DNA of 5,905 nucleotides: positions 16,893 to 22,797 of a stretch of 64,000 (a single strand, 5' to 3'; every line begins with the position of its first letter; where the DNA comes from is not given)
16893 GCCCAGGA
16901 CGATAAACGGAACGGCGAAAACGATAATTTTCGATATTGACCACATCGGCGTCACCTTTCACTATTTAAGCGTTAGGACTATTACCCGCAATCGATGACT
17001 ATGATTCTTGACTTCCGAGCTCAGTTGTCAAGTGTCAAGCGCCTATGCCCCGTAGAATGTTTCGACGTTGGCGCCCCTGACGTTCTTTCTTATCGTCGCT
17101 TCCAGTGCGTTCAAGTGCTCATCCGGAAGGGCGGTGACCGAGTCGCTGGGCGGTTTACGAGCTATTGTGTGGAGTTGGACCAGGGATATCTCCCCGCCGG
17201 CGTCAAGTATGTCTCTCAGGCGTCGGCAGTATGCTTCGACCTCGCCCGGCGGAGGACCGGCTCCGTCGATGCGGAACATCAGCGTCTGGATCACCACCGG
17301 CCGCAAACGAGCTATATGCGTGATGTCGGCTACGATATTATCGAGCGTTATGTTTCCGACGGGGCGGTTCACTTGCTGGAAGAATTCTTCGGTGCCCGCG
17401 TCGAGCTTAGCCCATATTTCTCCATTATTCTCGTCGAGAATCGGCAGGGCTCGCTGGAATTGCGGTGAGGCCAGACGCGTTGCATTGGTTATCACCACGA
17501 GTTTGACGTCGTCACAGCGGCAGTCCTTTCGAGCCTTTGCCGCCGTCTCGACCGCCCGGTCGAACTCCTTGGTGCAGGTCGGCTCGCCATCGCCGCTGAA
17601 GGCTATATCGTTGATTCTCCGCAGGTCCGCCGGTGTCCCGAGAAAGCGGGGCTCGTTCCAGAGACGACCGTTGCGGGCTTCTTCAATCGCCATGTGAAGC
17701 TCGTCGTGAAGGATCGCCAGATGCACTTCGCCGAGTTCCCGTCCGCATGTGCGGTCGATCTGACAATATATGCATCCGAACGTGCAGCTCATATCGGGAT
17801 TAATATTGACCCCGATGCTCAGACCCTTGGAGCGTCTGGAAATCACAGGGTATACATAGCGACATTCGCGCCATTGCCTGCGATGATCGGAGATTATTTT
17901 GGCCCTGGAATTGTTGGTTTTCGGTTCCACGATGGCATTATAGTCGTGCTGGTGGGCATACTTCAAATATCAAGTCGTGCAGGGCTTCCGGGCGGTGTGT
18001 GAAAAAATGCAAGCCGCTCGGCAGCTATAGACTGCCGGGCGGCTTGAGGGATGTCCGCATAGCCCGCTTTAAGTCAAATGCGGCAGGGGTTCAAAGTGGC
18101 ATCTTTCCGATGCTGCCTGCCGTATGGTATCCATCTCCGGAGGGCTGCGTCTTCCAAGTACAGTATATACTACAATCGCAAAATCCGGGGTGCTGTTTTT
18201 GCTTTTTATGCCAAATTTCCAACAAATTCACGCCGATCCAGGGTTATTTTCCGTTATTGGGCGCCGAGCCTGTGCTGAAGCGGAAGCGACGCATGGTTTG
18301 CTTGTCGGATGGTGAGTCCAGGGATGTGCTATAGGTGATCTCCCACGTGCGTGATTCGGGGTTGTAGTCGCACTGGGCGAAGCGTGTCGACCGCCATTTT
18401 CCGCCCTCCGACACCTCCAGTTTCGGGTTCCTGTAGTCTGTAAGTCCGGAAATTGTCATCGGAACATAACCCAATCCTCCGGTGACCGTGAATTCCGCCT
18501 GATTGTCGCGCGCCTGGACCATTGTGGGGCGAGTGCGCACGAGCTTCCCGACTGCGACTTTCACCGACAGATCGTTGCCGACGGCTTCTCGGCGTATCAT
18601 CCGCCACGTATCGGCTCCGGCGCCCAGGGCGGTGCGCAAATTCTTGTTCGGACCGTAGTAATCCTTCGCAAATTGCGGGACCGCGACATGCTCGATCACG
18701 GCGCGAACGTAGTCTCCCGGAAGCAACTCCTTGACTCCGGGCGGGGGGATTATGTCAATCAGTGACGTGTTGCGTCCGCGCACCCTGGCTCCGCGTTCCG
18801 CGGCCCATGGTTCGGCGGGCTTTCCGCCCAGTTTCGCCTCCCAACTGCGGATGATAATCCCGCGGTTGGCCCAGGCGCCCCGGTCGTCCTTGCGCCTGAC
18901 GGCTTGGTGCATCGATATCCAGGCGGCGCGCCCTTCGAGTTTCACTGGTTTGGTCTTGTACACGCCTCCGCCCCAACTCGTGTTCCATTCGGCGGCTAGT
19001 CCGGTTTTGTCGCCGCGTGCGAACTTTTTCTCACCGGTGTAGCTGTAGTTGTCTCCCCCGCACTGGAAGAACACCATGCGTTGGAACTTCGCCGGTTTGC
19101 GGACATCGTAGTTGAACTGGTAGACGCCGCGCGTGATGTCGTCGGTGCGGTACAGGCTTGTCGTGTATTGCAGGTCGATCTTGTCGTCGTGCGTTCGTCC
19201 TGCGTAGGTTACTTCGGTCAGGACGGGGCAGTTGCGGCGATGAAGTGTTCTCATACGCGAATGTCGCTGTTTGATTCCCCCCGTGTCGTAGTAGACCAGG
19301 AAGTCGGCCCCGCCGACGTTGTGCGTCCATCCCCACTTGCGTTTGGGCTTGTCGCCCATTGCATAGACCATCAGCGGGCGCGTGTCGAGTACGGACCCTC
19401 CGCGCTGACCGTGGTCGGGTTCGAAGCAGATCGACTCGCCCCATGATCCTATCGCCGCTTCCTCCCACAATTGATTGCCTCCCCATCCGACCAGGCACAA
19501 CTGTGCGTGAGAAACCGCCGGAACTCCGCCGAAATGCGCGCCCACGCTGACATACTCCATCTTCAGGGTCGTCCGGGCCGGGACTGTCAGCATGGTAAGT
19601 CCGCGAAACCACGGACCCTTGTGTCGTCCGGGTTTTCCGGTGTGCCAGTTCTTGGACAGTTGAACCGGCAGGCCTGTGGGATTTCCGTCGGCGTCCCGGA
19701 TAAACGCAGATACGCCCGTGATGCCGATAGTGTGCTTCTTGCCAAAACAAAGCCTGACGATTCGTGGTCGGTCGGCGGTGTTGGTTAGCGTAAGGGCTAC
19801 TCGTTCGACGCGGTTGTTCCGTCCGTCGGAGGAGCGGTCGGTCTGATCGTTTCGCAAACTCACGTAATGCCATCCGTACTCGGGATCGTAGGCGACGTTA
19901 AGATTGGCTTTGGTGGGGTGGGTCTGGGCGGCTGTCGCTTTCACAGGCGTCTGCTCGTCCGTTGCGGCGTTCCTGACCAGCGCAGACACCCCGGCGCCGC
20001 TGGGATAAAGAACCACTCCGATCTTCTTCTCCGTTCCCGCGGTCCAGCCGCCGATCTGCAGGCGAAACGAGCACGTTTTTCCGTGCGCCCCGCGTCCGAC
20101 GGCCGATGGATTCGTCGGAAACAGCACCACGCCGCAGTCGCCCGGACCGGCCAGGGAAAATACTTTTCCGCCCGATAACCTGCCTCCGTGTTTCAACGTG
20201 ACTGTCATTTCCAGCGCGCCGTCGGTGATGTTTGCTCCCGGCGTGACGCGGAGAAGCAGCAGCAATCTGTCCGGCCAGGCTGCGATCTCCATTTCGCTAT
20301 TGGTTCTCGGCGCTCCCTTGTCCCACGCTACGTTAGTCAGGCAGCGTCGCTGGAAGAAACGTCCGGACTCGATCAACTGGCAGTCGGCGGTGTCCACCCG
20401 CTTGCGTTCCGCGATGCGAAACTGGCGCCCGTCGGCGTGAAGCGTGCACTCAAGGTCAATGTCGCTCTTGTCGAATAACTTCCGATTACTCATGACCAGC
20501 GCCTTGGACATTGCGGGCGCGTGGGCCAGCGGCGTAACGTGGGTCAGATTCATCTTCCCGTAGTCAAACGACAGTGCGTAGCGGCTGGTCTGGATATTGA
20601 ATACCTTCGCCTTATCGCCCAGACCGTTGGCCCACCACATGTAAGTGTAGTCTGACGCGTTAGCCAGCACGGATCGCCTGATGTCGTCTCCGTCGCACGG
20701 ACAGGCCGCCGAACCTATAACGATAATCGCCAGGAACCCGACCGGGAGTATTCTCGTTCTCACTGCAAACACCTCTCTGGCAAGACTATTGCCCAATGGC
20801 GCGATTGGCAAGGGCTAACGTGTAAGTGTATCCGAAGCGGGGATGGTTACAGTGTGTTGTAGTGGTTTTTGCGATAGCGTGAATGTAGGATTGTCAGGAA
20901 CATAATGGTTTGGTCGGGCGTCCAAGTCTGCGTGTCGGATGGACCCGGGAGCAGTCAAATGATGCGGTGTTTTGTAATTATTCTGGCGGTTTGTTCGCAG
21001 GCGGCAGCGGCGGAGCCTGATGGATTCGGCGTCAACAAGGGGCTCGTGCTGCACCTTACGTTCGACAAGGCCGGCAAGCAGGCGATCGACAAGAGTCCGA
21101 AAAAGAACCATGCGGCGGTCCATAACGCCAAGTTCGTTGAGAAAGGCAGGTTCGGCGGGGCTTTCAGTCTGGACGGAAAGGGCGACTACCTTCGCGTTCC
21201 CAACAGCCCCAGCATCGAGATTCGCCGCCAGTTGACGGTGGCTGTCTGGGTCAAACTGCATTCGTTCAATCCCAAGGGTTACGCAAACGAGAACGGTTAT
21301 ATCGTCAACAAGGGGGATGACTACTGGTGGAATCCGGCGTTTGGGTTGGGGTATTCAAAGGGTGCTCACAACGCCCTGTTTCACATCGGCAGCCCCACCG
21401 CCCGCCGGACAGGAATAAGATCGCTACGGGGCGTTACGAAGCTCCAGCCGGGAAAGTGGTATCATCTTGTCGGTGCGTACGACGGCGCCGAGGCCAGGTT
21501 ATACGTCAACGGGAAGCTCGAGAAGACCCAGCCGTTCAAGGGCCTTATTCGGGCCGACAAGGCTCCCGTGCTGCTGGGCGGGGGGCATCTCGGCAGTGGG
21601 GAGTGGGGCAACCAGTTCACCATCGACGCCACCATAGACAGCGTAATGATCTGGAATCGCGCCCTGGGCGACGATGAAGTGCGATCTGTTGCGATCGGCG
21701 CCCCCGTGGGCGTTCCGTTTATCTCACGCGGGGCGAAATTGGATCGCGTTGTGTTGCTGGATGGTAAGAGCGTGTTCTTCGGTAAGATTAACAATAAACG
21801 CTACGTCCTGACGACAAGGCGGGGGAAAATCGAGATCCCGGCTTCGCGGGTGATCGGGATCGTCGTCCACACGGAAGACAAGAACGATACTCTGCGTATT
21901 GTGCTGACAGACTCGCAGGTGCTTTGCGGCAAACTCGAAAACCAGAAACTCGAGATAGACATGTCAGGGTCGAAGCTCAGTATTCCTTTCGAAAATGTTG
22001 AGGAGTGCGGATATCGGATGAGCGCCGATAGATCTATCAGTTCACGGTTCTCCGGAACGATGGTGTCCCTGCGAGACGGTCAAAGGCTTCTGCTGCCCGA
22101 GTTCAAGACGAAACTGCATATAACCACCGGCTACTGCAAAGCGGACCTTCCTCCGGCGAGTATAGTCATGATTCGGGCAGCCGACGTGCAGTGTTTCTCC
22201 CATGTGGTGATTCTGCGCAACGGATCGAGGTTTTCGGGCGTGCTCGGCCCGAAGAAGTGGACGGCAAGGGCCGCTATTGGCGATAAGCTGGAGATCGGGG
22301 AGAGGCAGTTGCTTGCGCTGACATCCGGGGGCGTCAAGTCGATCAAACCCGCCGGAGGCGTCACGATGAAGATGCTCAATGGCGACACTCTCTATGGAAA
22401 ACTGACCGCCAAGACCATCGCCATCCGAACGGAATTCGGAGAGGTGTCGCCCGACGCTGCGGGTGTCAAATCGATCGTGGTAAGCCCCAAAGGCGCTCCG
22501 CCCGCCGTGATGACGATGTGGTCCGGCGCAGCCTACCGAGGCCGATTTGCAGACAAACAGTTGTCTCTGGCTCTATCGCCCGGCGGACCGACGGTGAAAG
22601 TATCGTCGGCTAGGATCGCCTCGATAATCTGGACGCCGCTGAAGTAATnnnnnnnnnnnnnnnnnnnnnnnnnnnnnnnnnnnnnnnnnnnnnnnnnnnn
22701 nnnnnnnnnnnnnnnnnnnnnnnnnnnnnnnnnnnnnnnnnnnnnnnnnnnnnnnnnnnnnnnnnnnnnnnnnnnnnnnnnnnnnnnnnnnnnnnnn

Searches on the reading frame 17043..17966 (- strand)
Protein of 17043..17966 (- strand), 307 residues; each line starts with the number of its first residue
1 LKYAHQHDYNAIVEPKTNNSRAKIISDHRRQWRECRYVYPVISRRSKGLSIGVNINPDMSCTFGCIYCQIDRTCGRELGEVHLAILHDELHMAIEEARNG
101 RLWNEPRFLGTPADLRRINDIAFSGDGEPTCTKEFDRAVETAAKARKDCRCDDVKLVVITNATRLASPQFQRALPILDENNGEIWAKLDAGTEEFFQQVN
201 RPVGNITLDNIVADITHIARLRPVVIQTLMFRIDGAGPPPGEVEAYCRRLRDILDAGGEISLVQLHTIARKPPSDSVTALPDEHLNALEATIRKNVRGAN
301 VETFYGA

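Call 25: search_protein_families(library=pfam, proteins=[window:17043-17966:-], max_evalue=0.001)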
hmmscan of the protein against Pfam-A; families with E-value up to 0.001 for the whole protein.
window:17043-17966:- (307 aa): 1 family
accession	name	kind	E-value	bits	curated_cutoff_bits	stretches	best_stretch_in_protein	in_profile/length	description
PF04055.27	Radical_SAM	-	1.7e-06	28.7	29.5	1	61-230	7-150/166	Radical SAM superfamily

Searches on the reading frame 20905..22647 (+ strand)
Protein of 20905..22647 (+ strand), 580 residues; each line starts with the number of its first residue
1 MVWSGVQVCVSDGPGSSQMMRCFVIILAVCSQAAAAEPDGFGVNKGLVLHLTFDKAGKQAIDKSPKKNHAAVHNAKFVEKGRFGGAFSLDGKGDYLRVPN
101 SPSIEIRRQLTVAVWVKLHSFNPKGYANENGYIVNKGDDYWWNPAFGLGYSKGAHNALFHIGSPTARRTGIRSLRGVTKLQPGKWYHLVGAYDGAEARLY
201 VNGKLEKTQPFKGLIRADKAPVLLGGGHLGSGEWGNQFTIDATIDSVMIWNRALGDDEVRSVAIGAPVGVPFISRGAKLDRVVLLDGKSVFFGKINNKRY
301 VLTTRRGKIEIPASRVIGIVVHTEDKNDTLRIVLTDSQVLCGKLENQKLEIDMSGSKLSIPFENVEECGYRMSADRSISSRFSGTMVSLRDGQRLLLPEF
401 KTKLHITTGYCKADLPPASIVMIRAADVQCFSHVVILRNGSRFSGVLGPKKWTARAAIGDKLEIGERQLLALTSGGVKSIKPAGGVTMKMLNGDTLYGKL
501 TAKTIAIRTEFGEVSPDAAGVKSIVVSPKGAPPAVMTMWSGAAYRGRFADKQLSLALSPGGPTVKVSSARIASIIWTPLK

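Call 25: search_protein_families(library=pfam, proteins=[window:20905-22647:+], max_evalue=0.001)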
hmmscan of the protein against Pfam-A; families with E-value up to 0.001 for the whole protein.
window:20905-22647:+ (580 aa): 1 family
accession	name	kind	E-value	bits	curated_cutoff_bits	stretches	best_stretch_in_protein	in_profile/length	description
PF13385.13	Laminin_G_3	-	1.2e-23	84.4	27.6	1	90-259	1-150/151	Concanavalin A-like lectin/glucanases superfamily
